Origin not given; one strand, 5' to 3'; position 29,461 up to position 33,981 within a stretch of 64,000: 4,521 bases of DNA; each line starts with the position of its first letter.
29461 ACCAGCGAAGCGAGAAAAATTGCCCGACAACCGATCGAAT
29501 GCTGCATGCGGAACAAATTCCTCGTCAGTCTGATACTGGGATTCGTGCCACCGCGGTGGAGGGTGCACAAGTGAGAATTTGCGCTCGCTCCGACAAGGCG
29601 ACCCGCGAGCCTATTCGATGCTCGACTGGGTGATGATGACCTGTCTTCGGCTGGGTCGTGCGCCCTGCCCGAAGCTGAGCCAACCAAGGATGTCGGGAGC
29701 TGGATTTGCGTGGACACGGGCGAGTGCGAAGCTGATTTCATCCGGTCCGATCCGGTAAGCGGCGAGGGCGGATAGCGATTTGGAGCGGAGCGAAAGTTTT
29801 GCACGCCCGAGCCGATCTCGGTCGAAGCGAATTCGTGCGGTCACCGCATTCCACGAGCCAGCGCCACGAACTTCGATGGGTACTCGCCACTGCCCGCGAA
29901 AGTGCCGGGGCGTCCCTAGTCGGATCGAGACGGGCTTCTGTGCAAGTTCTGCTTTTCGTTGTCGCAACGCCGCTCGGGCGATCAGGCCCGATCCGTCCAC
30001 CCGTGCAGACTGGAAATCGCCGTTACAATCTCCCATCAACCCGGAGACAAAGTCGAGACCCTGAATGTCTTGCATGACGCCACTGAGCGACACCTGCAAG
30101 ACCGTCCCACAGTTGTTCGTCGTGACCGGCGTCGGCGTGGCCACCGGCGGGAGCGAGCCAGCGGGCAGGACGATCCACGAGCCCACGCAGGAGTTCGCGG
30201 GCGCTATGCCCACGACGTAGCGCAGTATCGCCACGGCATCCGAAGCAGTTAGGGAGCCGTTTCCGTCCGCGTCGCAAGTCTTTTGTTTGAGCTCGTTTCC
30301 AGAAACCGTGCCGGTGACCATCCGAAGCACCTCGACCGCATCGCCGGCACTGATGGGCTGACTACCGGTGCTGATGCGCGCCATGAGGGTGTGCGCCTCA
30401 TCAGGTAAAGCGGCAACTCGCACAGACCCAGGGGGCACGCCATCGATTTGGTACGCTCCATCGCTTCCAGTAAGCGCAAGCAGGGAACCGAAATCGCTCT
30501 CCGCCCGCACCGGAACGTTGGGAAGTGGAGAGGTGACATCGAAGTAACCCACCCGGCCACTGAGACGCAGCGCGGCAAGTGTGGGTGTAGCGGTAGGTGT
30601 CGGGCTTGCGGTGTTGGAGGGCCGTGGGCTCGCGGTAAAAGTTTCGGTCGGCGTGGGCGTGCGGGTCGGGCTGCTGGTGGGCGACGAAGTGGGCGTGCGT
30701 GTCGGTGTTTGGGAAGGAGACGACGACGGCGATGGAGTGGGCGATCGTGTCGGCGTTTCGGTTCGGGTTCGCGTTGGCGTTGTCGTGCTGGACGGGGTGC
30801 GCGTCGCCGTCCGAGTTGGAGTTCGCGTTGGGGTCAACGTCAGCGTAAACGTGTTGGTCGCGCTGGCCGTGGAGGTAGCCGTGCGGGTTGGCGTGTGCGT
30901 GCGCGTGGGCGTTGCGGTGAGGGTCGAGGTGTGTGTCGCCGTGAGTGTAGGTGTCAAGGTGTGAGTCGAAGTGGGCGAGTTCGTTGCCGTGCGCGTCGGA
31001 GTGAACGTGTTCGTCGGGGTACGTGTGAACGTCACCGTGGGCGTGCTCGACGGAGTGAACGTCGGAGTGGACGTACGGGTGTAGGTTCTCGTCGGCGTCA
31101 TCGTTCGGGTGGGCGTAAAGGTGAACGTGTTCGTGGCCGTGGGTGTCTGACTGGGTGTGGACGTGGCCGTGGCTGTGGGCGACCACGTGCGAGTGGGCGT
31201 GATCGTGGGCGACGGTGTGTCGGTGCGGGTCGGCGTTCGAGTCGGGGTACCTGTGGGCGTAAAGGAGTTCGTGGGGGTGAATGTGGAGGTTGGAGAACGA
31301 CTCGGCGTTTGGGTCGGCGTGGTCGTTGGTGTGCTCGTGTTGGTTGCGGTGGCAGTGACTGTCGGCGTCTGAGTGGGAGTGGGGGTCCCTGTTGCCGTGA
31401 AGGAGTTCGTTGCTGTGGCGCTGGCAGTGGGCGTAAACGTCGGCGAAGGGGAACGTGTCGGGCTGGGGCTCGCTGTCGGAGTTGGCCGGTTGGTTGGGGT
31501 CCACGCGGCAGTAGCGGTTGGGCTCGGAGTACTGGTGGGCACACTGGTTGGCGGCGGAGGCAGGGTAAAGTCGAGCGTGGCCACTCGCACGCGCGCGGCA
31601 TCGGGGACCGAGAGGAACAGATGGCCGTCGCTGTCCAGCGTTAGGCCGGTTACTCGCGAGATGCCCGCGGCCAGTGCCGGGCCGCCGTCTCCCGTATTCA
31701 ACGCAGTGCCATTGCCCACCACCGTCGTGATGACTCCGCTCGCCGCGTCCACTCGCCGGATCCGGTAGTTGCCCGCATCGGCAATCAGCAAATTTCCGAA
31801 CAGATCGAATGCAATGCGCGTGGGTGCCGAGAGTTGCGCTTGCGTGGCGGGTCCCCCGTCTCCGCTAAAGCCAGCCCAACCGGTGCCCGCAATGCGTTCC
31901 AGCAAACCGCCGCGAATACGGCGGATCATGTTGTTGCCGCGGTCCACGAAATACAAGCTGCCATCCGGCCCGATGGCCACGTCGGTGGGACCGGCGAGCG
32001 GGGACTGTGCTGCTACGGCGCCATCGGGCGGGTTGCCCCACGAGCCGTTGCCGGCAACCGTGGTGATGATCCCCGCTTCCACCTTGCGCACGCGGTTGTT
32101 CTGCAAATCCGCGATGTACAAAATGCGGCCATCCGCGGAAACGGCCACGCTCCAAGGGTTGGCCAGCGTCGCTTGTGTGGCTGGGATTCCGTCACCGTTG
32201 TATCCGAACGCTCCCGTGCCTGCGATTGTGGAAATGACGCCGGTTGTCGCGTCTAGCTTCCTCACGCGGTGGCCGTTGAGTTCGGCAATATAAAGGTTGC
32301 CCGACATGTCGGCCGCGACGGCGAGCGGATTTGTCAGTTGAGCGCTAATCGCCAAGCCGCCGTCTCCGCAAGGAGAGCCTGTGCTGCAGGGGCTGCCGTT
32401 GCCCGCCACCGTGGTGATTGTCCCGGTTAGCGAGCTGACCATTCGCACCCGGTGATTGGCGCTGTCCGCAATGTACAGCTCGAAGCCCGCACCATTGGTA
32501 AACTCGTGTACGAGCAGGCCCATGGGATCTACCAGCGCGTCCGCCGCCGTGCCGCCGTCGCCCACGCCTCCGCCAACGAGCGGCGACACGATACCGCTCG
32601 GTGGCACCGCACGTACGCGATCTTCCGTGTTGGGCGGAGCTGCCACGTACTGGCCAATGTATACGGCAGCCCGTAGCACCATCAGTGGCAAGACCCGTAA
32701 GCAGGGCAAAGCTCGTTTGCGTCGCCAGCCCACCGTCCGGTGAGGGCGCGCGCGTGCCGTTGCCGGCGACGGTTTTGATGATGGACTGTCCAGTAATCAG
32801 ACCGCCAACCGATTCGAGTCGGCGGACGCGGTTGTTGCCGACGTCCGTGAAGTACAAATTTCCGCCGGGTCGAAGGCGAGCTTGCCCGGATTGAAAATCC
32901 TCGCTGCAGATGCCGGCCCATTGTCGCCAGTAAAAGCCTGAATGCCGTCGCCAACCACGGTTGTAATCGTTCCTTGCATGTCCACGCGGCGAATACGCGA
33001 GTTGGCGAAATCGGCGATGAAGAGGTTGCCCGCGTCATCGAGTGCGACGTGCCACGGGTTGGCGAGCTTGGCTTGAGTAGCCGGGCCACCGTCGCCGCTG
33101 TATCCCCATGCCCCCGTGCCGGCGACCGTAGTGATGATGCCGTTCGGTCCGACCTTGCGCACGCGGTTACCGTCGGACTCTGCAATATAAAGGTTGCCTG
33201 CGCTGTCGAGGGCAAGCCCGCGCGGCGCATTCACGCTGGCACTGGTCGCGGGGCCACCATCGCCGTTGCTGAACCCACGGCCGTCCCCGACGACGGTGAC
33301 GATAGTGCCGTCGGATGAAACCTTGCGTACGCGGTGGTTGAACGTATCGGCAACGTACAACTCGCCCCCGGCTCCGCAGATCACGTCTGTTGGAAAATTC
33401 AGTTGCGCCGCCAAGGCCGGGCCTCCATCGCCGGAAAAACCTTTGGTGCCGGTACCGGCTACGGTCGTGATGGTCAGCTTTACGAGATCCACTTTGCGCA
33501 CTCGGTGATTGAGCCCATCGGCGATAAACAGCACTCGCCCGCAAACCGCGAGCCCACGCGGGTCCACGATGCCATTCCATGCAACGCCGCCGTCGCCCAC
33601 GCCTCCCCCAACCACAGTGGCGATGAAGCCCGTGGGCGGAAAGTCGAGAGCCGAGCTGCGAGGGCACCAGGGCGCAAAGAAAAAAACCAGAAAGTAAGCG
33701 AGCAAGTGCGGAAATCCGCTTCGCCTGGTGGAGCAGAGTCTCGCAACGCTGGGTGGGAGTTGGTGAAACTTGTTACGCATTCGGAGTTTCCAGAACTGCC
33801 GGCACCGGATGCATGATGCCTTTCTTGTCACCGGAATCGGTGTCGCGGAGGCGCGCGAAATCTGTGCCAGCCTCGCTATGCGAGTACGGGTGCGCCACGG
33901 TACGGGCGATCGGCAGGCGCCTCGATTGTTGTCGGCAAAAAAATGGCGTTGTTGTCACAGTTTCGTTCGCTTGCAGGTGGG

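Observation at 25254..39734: Candidate undescribed surface-display system: minimal exosortase, a new CTERM-type tail, and non-cellulosomal cohesin/dockerin proteins on giant Pro/Thr stalks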

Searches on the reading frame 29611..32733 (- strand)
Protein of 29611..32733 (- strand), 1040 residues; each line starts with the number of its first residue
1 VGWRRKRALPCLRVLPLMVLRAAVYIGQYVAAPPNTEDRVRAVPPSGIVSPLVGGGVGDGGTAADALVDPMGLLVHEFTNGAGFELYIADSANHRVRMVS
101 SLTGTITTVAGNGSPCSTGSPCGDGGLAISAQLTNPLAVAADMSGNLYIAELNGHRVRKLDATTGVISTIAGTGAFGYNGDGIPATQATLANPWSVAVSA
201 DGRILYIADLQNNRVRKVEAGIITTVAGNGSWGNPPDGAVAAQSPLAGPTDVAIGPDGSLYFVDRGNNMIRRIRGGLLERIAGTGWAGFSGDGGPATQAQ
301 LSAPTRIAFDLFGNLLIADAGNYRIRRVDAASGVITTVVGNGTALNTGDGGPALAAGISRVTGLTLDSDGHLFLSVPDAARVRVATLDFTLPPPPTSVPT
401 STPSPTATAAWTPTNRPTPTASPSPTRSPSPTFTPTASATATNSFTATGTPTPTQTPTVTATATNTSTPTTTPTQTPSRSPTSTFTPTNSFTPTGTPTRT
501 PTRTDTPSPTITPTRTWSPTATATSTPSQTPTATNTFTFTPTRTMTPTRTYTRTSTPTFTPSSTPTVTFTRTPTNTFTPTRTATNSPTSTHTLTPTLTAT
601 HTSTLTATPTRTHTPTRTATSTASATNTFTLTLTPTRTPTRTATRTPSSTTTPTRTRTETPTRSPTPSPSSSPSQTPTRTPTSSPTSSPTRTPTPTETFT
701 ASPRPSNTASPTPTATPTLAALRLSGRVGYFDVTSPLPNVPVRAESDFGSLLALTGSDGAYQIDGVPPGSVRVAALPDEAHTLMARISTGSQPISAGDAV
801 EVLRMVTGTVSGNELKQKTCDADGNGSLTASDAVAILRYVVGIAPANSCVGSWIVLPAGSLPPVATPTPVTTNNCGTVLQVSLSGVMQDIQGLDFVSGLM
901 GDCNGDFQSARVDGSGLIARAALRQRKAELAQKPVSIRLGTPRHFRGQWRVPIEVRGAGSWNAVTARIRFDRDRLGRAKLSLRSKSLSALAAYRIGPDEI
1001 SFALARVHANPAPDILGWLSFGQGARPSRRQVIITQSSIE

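Call 4: search_protein_families(library=ncbifam, proteins=[window:29611-32733:-], max_evalue=0.1)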
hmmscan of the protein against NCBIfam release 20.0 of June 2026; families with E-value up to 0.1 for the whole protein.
window:29611-32733:- (1040 aa): 3 families
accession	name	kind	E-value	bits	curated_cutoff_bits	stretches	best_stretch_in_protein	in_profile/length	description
NF035926.1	scyF_NHL_VPEP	equivalog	1.6e-09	37.4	350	1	145-355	114-299/376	scytonemin biosynthesis PEP-CTERM protein ScyF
NF052345.1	S_layer_anammox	exception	1.3e-06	26.1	1400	1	691-775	1282-1365/1596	Kustd1514 family S-layer glycoprotein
TIGR02604.1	Piru_Ver_Nterm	subfamily_domain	0.0015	18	122.2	0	248-265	322-339/367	PVC-type heme-binding CxxCH protein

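Call 5: search_protein_families(library=pfam, proteins=[window:29611-32733:-], max_evalue=0.1)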
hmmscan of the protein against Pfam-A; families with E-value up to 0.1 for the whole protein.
window:29611-32733:- (1040 aa): 4 families
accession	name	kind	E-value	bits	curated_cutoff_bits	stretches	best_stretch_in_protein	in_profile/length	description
PF25021.1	TEN_NHL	-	1.5e-28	100.3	27.1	4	85-173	85-178/357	Teneurin NHL domain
PF01436.27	NHL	-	1.1e-16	60.4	20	1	190-217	1-27/28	NHL repeat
PF00404.24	Dockerin_1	-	0.0082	16.8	22.9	1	791-840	7-56/57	Dockerin type I domain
PF20067.5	SSL_N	-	0.017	15.4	18.9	0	245-262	19-36/46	Strictosidine synthase-like, N-terminal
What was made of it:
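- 29611..33780 (-): Double NHL beta-propeller protein with a 338-aa Pro/Thr stalk (30568-31581) and the same cassette (29611-30573; dockerin 30214-30363). Broken here by two compensating frameshifts at about 32858 and 32680. NHL and TEN_NHL hits (call 5).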

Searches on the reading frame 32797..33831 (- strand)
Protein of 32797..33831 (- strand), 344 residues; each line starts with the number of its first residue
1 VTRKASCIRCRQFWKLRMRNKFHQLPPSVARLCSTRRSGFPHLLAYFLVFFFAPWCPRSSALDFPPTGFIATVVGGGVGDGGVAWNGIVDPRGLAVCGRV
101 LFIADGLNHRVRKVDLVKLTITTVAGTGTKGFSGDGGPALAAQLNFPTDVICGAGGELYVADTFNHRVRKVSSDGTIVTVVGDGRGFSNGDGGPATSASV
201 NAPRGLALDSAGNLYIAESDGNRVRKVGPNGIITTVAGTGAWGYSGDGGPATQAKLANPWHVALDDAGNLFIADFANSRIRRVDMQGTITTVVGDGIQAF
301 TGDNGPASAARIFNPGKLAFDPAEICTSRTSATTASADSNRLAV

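Call 4: search_protein_families(library=ncbifam, proteins=[window:32797-33831:-], max_evalue=0.1)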
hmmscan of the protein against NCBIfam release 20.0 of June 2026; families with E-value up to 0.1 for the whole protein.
window:32797-33831:- (344 aa): 5 families
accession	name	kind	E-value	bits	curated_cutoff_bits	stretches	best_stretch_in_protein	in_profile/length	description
NF035926.1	scyF_NHL_VPEP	equivalog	7.5e-14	51.6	350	3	143-246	197-292/376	scytonemin biosynthesis PEP-CTERM protein ScyF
NF033206.1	ScyE_fam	subfamily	6e-11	42.5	80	1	198-238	5-61/333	ScyD/ScyE family protein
NF053851.1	Bdello_MAT_N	subfamily_domain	0.0044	16.8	60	0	285-343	64-116/162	mosaic adhesive trimer family chimeric fiber protein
TIGR02604.1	Piru_Ver_Nterm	subfamily_domain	0.051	13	122.2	0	147-171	323-347/367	PVC-type heme-binding CxxCH protein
NF047494.1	Lepto_SBBP_lipo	equivalog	0.059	12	400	0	204-284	132-215/466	SBBP repeat beta-propeller lipoprotein, LipL53 family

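Call 5: search_protein_families(library=pfam, proteins=[window:32797-33831:-], max_evalue=0.1)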
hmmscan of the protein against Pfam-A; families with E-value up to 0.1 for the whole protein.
window:32797-33831:- (344 aa): 9 families
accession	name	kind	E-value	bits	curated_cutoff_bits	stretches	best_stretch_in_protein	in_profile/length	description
PF25021.1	TEN_NHL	-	7.1e-27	94.7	27.1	3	190-239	131-178/357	Teneurin NHL domain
PF01436.27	NHL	-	9.7e-20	70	20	3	256-281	1-26/28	NHL repeat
PF08450.18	SGL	-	2.5e-07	31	26.3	1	156-234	146-217/246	SMP-30/Gluconolactonase/LRE-like region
PF24684.1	Vgb_lyase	-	0.00011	21.6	50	0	146-234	140-214/290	Virginiamycin B lyase family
PF06739.17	SBBP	-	0.0012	19.2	20.5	0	203-217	15-29/38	Beta-propeller repeat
PF20067.5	SSL_N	-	0.014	15.7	18.9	0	206-222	26-42/46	Strictosidine synthase-like, N-terminal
PF22701.2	Mala_s_1-like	-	0.017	15.3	27.5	0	205-286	92-169/195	Mal s 1 allergenic protein-like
PF15940.10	YjcB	-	0.028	15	27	0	93-122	13-42/90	Family of unknown function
PF13449.12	Phytase-like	-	0.1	12.9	27.6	0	206-235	73-102/284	Esterase-like activity of phytase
